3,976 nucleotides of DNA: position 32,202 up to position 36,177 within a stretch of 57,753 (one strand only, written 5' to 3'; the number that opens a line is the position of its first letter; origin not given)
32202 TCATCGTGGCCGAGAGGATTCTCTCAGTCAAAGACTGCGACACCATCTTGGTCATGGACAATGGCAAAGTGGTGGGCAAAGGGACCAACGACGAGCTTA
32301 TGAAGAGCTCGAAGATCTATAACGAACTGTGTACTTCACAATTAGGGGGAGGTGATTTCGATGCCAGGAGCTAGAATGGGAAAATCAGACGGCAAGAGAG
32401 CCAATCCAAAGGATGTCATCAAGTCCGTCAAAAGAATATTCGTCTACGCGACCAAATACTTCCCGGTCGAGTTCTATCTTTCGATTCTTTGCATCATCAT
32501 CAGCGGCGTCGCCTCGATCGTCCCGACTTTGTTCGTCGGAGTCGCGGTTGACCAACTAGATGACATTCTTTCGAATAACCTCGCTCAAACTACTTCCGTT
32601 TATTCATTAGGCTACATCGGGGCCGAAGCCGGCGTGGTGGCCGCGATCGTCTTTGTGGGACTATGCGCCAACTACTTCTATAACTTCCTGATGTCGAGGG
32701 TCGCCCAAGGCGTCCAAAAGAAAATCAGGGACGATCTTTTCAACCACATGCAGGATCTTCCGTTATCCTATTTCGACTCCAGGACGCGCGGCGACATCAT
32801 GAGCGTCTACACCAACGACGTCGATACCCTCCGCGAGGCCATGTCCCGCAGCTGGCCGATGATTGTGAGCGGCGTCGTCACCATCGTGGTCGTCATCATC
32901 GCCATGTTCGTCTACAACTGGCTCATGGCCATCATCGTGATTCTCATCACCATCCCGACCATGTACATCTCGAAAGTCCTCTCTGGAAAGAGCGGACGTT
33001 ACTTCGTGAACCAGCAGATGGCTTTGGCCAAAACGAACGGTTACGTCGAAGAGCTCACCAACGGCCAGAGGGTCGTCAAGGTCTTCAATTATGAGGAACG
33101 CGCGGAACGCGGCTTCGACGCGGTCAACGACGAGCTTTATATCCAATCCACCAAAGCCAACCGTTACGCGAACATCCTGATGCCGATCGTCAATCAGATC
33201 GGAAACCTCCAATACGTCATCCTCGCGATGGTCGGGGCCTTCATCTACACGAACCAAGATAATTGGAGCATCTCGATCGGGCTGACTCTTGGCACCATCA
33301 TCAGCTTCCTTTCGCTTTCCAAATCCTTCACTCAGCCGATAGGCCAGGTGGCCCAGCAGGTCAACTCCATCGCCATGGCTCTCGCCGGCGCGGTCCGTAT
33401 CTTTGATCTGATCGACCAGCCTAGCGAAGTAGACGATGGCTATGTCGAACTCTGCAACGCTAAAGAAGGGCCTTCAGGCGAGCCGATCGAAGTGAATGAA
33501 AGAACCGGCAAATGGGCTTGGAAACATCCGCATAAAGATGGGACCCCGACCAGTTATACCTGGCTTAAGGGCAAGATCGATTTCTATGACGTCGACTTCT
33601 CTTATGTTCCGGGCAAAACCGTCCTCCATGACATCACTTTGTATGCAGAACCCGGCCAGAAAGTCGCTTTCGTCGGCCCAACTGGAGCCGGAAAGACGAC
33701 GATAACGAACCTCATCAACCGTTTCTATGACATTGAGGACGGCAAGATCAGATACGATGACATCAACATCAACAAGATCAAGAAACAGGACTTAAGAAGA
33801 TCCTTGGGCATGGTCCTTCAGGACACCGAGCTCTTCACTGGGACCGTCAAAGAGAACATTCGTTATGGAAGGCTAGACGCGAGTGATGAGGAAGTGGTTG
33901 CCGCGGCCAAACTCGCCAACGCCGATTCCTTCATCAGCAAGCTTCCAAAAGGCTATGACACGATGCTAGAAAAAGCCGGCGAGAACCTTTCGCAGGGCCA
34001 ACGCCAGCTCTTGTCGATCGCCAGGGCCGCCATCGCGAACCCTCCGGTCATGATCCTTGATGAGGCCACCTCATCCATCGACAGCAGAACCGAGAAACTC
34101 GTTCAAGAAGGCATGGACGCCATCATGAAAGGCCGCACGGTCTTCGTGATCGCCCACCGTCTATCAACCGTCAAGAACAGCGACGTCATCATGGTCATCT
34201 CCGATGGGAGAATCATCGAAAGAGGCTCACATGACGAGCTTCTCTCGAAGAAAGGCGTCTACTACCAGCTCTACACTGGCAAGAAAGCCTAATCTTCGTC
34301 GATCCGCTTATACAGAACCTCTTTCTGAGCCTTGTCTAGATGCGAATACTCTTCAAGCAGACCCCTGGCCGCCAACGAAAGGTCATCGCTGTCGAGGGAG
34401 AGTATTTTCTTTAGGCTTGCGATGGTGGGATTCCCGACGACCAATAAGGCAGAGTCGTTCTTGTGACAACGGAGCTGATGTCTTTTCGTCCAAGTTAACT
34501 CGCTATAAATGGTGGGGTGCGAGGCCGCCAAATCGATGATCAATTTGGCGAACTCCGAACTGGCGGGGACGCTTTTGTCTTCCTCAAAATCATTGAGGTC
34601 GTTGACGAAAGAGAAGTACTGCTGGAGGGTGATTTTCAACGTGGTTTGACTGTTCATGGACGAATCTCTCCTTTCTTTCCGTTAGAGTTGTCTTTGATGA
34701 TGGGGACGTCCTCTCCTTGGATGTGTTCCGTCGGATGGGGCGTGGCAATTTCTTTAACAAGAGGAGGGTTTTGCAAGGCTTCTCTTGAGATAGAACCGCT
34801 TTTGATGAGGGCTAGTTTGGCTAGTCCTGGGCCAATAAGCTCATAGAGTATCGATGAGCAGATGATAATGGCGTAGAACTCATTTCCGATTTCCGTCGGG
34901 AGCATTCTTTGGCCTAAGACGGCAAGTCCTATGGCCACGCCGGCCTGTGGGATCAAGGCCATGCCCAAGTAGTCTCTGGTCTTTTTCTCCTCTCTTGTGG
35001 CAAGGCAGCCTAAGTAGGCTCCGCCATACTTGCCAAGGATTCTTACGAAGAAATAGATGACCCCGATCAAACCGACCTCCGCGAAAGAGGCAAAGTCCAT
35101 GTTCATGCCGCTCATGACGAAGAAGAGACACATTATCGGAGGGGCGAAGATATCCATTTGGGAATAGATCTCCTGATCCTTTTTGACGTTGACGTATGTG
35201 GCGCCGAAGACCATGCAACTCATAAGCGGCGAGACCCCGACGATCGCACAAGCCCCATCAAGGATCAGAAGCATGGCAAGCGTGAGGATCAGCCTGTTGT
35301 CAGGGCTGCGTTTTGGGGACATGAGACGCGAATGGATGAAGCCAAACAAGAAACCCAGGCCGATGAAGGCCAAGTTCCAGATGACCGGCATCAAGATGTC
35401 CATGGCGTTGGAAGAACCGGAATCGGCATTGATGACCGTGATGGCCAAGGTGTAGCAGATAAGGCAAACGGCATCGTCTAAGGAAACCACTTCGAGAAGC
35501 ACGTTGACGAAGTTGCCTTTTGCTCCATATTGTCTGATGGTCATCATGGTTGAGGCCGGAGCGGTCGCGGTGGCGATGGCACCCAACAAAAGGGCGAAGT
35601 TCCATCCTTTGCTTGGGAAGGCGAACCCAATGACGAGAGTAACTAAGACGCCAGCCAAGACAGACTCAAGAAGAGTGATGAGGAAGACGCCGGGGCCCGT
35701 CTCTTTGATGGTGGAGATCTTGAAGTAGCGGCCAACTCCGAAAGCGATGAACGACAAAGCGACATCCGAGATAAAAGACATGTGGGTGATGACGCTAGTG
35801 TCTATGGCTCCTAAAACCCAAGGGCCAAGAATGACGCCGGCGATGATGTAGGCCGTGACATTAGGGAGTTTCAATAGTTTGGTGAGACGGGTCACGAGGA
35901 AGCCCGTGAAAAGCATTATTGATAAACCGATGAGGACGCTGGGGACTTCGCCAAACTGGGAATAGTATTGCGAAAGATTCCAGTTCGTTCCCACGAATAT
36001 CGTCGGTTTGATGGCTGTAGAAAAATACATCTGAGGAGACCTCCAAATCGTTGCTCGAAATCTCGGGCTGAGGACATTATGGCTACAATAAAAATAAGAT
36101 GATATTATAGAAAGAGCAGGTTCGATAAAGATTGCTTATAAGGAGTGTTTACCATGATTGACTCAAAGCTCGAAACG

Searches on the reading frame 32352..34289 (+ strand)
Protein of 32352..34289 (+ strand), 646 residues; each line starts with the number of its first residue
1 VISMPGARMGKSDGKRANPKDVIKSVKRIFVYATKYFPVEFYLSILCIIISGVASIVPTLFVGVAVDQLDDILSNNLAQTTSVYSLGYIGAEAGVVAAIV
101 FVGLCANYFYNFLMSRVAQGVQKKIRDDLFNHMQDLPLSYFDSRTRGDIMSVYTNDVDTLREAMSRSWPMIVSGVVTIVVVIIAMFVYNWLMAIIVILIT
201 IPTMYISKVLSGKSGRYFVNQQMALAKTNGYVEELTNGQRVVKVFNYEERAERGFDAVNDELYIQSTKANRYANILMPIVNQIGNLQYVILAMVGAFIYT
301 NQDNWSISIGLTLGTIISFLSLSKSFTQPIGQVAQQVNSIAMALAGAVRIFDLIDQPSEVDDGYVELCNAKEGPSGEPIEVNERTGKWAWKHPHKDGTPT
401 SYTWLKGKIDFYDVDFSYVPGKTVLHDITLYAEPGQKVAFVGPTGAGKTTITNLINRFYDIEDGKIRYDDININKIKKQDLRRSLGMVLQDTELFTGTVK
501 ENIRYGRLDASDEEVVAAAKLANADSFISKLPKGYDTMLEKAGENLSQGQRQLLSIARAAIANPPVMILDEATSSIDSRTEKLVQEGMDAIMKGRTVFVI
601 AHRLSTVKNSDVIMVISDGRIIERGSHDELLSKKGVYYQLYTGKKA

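Call 41: search_protein_families(library=pfam, proteins=[window:32352-34289:+], max_evalue=0.00001)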
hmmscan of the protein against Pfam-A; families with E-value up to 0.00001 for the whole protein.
window:32352-34289:+ (646 aa): 3 families
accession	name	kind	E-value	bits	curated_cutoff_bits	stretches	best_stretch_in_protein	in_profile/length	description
PF00664.28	ABC_membrane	-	5.7e-44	151.3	28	1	42-329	2-273/274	ABC transporter transmembrane region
PF00005.33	ABC_tran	-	3.6e-30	105.8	25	1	425-574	1-137/137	ABC transporter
PF02463.25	SMC_N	-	6.6e-06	26.1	40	0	470-616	112-211/220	RecF/RecN/SMC N terminal domain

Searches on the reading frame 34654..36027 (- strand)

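Call 41: search_protein_families(library=pfam, proteins=[window:34654-36027:-], max_evalue=0.00001)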
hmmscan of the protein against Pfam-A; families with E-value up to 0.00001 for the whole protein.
window:34654-36027:- (457 aa): 1 family
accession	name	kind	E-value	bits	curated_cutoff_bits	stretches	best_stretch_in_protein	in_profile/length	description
PF00999.27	Na_H_Exchanger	-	7.1e-35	121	26.2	1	43-393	9-359/375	Sodium/hydrogen exchanger, transmembrane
